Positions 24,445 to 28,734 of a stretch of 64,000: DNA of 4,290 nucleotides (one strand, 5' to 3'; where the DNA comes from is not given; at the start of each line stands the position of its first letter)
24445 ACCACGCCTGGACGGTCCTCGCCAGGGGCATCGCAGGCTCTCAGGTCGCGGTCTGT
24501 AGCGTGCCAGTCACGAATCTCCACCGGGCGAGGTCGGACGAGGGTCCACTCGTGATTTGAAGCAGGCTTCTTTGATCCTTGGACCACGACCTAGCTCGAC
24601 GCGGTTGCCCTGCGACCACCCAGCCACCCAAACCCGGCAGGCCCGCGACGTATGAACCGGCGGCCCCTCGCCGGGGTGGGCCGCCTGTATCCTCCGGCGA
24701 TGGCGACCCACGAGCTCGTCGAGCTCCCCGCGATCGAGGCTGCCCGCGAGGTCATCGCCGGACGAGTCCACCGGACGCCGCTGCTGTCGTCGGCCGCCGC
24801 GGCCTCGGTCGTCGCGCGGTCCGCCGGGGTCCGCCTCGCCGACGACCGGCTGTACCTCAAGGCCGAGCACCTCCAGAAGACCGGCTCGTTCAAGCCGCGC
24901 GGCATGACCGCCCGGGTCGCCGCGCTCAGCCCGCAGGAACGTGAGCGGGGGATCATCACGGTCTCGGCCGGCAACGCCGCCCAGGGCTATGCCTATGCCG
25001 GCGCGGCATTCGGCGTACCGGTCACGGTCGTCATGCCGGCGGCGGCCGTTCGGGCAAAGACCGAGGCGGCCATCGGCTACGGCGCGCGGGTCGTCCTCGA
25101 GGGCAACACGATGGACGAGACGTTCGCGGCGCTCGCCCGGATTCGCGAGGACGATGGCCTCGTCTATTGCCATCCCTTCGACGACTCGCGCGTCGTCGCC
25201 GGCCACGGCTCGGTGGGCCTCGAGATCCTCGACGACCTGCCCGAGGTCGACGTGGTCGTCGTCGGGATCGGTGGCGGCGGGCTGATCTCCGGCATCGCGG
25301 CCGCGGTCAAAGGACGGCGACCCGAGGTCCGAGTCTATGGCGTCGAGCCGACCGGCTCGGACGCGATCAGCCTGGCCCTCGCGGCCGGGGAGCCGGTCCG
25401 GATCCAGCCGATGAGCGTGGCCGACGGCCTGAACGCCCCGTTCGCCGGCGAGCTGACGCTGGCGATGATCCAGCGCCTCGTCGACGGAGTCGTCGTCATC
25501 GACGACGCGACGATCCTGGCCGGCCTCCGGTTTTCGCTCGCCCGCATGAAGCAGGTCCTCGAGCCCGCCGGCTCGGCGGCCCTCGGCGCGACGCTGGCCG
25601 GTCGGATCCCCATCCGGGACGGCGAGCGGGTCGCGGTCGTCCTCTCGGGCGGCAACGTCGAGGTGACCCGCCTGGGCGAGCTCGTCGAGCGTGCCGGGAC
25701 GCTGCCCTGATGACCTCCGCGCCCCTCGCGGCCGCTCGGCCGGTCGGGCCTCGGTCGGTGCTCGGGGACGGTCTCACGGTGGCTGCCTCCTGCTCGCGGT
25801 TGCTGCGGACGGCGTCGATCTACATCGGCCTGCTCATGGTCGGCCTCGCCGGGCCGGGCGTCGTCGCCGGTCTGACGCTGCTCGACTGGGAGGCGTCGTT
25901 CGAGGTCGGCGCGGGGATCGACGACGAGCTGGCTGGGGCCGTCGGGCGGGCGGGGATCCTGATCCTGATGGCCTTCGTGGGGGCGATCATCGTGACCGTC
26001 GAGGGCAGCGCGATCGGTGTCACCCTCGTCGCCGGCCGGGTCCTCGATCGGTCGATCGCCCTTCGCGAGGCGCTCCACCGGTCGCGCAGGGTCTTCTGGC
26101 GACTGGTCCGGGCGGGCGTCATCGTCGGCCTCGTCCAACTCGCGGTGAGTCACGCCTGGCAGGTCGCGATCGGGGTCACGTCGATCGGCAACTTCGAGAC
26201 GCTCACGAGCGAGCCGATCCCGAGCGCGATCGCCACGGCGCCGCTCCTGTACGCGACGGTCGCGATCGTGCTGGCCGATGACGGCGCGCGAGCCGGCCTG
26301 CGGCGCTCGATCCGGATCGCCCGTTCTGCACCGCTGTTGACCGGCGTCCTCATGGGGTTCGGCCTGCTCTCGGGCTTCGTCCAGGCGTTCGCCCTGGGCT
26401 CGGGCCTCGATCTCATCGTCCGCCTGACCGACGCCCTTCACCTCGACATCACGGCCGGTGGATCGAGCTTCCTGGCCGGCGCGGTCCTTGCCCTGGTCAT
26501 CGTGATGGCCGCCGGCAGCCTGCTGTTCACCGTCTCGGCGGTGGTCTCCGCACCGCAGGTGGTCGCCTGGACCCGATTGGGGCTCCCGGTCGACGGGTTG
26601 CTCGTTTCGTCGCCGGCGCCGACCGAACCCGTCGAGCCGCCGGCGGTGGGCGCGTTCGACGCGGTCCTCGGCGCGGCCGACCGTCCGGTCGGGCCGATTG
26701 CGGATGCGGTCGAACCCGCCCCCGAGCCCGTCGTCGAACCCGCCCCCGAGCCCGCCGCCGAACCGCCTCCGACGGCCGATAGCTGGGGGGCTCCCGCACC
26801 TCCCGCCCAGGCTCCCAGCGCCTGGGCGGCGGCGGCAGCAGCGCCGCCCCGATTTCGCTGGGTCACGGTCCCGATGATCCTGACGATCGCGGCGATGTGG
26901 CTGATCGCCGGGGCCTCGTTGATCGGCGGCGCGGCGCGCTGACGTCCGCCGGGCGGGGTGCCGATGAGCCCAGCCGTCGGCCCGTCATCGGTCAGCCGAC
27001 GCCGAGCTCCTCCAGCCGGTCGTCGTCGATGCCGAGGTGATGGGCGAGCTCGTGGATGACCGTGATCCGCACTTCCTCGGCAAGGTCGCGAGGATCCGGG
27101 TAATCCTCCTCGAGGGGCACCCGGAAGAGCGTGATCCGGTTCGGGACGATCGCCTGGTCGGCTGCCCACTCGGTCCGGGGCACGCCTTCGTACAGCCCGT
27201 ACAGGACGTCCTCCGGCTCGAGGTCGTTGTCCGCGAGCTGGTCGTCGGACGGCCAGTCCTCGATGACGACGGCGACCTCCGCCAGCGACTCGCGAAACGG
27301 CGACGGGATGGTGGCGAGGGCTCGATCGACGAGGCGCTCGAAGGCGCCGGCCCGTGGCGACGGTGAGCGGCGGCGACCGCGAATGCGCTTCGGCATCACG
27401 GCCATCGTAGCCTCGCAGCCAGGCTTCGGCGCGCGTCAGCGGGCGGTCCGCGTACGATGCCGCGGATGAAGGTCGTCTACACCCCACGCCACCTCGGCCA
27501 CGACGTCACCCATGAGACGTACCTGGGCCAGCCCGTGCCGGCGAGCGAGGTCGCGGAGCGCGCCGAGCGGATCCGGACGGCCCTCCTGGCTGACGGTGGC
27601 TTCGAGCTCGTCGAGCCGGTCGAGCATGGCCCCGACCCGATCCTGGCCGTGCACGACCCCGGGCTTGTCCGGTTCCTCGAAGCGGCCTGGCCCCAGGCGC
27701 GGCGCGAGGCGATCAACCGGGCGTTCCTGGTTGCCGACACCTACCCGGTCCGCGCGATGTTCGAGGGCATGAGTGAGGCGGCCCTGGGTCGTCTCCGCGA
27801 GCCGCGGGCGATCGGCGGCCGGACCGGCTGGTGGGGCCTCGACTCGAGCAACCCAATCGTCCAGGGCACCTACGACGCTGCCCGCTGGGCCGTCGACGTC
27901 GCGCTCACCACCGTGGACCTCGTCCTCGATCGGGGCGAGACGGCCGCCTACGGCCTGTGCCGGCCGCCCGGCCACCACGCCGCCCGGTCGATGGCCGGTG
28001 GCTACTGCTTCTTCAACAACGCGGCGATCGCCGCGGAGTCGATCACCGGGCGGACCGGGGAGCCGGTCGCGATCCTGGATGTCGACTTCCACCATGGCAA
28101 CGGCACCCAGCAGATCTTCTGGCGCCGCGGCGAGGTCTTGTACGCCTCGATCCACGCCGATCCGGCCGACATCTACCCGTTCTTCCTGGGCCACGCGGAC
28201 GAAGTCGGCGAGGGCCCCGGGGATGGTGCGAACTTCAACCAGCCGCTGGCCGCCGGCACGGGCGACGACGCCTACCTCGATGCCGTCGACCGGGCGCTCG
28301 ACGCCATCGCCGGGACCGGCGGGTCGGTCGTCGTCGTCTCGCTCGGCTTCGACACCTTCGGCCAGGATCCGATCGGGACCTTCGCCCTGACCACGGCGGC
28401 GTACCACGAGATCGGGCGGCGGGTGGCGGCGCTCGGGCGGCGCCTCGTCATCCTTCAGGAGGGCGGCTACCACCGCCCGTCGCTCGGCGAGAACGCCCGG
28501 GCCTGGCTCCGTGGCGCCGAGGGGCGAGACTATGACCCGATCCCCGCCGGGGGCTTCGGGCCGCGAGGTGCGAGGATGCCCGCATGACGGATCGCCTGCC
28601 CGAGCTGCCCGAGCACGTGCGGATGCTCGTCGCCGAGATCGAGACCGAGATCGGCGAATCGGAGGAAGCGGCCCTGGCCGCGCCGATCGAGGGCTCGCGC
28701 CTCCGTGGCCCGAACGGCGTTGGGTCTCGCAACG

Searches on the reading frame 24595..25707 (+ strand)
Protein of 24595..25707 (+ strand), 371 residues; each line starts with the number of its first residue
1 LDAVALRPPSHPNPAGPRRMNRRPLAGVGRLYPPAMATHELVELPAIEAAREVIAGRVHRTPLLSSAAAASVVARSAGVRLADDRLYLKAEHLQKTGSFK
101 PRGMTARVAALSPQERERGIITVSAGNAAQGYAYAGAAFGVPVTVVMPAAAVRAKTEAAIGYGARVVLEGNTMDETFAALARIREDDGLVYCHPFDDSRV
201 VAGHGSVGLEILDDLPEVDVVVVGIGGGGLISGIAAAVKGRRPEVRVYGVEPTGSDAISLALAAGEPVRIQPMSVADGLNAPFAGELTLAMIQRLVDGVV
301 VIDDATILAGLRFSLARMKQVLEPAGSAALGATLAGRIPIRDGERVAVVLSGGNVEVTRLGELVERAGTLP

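Call 49: search_protein_families(library=pfam, proteins=[window:24595-25707:+], max_evalue=0.00001)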
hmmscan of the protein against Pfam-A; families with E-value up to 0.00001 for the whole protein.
window:24595-25707:+ (371 aa): 1 family
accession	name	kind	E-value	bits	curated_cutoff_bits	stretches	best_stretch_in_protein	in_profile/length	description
PF00291.31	PALP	-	1.4e-68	231.9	35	1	60-352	7-295/295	Pyridoxal-phosphate dependent enzyme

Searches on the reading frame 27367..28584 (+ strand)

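Call 49: search_protein_families(library=pfam, proteins=[window:27367-28584:+], max_evalue=0.00001)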
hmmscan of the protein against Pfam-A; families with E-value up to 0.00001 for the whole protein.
window:27367-28584:+ (406 aa): 1 family
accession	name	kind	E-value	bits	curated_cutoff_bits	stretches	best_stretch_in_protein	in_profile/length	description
PF00850.24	Hist_deacetyl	-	1.1e-67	228.9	27.9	1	61-382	3-296/298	Histone deacetylase domain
